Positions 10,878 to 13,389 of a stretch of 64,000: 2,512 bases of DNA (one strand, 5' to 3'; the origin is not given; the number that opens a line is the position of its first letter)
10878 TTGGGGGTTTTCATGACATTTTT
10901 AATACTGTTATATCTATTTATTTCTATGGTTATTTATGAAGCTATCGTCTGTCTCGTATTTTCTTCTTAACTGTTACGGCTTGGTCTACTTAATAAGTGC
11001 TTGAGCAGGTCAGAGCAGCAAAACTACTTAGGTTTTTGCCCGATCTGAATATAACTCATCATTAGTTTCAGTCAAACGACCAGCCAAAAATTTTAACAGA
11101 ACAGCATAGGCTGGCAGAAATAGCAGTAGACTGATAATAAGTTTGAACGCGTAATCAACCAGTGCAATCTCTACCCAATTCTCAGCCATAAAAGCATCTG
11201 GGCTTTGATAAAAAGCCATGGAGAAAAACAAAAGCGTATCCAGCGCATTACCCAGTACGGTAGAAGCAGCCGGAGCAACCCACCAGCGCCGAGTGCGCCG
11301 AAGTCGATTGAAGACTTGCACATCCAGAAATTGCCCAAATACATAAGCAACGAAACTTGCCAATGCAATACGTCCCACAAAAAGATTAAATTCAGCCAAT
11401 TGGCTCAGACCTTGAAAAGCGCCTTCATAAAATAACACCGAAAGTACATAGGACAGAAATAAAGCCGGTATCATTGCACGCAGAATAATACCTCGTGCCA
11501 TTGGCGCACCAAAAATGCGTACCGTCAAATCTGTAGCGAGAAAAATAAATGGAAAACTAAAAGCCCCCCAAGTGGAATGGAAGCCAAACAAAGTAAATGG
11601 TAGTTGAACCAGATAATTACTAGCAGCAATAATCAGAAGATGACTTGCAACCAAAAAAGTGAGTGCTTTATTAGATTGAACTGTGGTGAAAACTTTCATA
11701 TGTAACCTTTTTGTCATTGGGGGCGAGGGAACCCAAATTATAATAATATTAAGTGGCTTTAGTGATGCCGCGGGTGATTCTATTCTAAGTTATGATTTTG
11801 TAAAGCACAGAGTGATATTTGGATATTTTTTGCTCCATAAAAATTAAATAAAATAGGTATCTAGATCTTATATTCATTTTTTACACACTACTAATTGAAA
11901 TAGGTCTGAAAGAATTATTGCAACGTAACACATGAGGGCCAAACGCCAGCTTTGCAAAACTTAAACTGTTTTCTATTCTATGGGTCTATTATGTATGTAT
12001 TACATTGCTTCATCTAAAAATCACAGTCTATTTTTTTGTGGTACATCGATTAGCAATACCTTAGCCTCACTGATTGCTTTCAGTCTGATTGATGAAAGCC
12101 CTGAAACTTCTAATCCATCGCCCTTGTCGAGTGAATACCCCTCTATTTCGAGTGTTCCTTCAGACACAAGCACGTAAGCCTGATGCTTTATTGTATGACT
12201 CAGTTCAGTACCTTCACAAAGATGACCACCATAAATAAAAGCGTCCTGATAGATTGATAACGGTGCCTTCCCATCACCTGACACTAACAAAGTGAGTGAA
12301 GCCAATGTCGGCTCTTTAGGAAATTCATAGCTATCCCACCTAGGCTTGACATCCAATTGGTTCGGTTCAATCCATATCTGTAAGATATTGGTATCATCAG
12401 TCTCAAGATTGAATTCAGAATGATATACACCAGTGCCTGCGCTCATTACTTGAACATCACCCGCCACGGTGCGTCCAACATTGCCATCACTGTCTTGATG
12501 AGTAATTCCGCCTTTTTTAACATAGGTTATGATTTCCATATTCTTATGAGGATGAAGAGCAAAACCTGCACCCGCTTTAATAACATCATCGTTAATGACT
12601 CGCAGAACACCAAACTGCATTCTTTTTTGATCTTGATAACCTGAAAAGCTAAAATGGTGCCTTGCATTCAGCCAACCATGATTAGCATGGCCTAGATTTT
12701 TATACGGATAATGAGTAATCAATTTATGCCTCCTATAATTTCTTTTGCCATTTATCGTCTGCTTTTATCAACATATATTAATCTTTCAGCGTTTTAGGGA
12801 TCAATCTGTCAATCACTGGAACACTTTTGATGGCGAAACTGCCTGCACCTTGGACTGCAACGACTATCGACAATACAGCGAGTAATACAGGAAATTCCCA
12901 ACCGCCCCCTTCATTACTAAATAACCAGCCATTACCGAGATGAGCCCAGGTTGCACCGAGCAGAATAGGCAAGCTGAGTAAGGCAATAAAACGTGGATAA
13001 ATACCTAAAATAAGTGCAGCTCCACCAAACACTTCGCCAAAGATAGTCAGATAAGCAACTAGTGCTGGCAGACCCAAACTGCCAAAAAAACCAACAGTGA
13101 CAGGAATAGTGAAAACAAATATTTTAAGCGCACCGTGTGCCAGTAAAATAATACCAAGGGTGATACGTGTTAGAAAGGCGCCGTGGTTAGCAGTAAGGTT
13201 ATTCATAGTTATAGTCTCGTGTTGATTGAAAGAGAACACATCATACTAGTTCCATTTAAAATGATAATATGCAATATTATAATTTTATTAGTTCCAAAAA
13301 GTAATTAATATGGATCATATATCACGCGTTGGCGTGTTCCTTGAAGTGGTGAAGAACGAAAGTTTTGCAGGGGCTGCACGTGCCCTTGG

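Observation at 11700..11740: Candidate preQ1-I riboswitch controlling the YhhQ queuosine-precursor transporter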

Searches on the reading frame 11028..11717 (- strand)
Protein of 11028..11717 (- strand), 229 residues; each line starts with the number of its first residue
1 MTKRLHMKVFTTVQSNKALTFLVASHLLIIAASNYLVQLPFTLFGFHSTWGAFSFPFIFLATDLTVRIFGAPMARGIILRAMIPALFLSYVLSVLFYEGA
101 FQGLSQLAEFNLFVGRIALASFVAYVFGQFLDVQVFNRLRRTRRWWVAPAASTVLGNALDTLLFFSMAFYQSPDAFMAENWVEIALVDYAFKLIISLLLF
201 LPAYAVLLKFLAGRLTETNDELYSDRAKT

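Call 6: search_protein_families(library=pfam, proteins=[window:11028-11717:-])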
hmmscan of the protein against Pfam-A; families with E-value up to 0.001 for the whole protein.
window:11028-11717:- (229 aa): 1 family
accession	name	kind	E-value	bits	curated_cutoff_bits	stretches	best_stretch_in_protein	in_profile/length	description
PF02592.20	Vut_1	-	1.6e-35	123.1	27.2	1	49-205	1-150/152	Putative vitamin uptake transporter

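Call 7: find_related_loci(query=window:11028-11699:-, collection=genome_contigs, flank=1500)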
Query window:11028-11699:- (223 aa) in genome_contigs; peptide patterns used: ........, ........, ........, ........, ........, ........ (x = any residue, [..] = any of these).
266 stretches matched a pattern; 168 encode a relative of the query (tblastn E <= 1e-3); the best 80 are kept; 80 distinct loci.
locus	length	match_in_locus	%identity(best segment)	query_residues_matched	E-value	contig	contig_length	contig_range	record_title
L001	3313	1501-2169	87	1-223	2e-128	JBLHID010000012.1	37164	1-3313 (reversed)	MAG: Polaribacter sp. isolate 3300054975_95 Ga0535640_0000522, whole genome shotgun sequence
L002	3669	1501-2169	87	1-223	1e-126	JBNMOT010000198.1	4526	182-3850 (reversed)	MAG: Oleispira sp. isolate 3300055726_139 Ga0535650_0040267, whole genome shotgun sequence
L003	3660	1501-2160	81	1-220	6e-116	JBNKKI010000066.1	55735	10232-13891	MAG: Gammaproteobacteria bacterium isolate H1H2.bin.43.orig k141_626906, whole genome shotgun sequence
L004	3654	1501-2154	81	6-223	4e-114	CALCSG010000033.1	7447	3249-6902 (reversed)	MAG TPA_asm: uncultured Gammaproteobacteria bacterium isolate ERR2206791_bin.50_CONCOCT_v1.1_MAG genome assembly, contig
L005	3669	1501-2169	83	1-223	2e-109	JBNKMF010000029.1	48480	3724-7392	MAG: Gammaproteobacteria bacterium isolate H1.bin.24.strict NODE_29_length_48480_cov_150.403116, whole genome shotgun se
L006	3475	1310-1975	79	1-222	6e-108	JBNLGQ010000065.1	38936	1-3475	MAG: Gammaproteobacteria bacterium isolate C1.bin.13.orig k141_473523, whole genome shotgun sequence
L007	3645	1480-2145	79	1-222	1e-107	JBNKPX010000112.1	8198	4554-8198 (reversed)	MAG: Gammaproteobacteria bacterium isolate G1.bin.3.strict NODE_112_length_8198_cov_11.904938, whole genome shotgun sequ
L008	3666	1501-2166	78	1-222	3e-106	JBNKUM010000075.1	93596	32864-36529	MAG: Gammaproteobacteria bacterium isolate A1A2.bin.44.orig k141_2719076, whole genome shotgun sequence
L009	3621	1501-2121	74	4-210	1e-102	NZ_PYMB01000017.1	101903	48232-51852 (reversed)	Photobacterium rosenbergii strain DSM 19138 CFSAN065515_17, whole genome shotgun sequence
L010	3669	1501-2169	70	4-223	2e-102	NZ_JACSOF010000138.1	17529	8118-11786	Photobacterium sp. BZF1 Ga0137941_1138, whole genome shotgun sequence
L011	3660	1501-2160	70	4-223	2e-102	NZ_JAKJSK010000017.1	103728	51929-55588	Photobacterium satsumensis strain JAMM1754 JAMM1754_scaffold_11, whole genome shotgun sequence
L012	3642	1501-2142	70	1-214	5e-102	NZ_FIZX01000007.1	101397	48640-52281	Grimontia celer strain CECT 9029, whole genome shotgun sequence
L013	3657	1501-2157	68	1-219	7e-102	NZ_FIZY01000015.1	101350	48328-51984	Grimontia marina strain CECT 8713, whole genome shotgun sequence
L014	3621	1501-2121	74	4-210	6e-102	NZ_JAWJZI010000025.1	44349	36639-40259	Photobacterium rosenbergii strain HSC6 NODE_25_length_44349_cov_61.572213, whole genome shotgun sequence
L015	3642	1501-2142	70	1-214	1e-101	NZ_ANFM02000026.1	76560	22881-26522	Grimontia indica strain AK16 contig26, whole genome shotgun sequence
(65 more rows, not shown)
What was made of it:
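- On preQ1-I riboswitch, type III: The closest relatives are gammaproteobacterial MAGs (call 7).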

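Call 38: search_protein_families(library=ncbifam, proteins=[window:11028-11699:-])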
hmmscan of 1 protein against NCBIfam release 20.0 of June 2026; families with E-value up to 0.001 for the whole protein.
window:11028-11699:- (223 aa): 2 families
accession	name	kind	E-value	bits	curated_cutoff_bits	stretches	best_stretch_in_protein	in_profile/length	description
NF008406.0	PRK11212.1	equivalog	1e-105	352.2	252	1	2-214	2-214/221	7-cyano-7-deazaguanine/7-aminomethyl-7-deazaguanine transporter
TIGR00697.1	TIGR00697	equivalog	1.3e-57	194.9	50.95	1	13-202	3-196/201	queuosine precursor transporter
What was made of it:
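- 11028..11699 (-): yhhQ coding sequence (223 aa; preQ0/preQ1 transporter). The true start is AUG 11699-11697. NF008406 equivalog at 352 bits (call 38).
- On preQ1-I riboswitch, type III: YhhQ equivalog NF008406 at 352 bits (call 38).
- Checked: It matches Pfam Vut_1 (call 6) and the NCBIfam equivalog NF008406 at 352 bits against a cutoff of 252 (call 38).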

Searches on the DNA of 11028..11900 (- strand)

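Call 4: search_rna_families(source=window, start=11600, end=11900, threshold=evalue, max_evalue=10, show_alignments=5)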
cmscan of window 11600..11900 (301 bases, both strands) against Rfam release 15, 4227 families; matches with E-value up to 10: 1.
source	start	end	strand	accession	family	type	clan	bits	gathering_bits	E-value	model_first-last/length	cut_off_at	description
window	11831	11866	-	RF01727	SAM-SAH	Cis-reg; riboswitch;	-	11.1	40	5.2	1-49/49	no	SAM/SAH riboswitch aptamer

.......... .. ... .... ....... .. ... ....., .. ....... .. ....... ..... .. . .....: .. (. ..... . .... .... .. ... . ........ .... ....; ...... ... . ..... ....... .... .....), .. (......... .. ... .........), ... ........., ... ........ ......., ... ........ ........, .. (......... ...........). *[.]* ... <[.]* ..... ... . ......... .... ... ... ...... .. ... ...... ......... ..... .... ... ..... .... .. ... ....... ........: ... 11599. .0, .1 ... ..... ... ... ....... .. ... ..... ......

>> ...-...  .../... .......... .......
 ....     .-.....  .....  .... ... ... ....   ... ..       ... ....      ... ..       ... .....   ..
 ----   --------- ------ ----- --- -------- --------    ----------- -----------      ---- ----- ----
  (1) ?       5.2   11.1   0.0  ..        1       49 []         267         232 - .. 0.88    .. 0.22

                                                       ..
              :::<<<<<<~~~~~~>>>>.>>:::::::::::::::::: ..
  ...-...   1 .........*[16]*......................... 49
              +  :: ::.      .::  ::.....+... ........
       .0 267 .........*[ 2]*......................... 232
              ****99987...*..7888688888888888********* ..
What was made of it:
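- Closest known: Class I type II preQ1 riboswitch. Different: It scores below the listing limit on RF00522 (call 4 listed a hit of another family at 11.1 bits, E 5.2), against a gathering score of 39.
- Tried and rejected: It is chance in AT-rich sequence (call 4).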

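Call 12: search_rna_families(sources=[L001, L009, L012, L025, L031, L040, L043, L047, L048, L049, L051, L052, L058, L076, L050, L056], threshold=gathering)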
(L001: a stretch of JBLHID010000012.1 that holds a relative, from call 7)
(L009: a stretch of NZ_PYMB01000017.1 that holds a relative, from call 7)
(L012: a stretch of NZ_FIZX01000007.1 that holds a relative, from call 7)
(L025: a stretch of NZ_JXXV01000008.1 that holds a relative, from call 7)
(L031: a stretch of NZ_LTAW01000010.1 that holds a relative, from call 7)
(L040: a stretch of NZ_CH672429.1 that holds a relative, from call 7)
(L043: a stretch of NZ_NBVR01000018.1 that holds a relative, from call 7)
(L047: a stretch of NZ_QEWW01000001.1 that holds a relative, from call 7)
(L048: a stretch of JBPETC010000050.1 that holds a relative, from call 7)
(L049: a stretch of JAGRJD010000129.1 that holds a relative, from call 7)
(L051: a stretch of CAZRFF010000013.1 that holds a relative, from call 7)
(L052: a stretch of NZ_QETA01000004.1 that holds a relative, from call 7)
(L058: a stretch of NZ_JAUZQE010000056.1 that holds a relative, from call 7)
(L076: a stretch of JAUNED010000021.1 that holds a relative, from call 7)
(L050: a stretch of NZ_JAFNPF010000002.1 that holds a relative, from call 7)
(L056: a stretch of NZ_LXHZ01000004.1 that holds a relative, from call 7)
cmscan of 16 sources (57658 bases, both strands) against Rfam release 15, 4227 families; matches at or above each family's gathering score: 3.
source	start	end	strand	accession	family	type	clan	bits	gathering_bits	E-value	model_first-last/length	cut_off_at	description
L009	2826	2884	+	RF00057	RyhB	Gene; sRNA;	-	55.5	55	1.3e-07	1-67/67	no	RyhB RNA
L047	1436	1480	+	RF00522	PreQ1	Cis-reg; riboswitch;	-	51.4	39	1.5e-07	1-45/45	no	PreQ1 (pre queuosine) riboswitch aptamer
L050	870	914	+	RF00522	PreQ1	Cis-reg; riboswitch;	-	49.9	39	3.4e-07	1-45/45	no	PreQ1 (pre queuosine) riboswitch aptamer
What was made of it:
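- On Rfam RF00522 (PreQ1, as modelled in Rfam 15): So do 14 other loci that carry the motif, while classical elements in L047 and L050 score 51.4 and 49.9 bits (call 12).
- Closest known: Class I type II preQ1 riboswitch. Different: Classical examples score 50-51 bits (calls 4, 12).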

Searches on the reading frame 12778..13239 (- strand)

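Call 6: search_protein_families(library=pfam, proteins=[window:12778-13239:-])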
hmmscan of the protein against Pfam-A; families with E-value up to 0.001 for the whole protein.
window:12778-13239:- (153 aa): 1 family
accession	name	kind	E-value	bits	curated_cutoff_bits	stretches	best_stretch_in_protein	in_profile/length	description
PF07681.17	DoxX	-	5.2e-16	59.5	23.6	1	21-99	2-82/85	DoxX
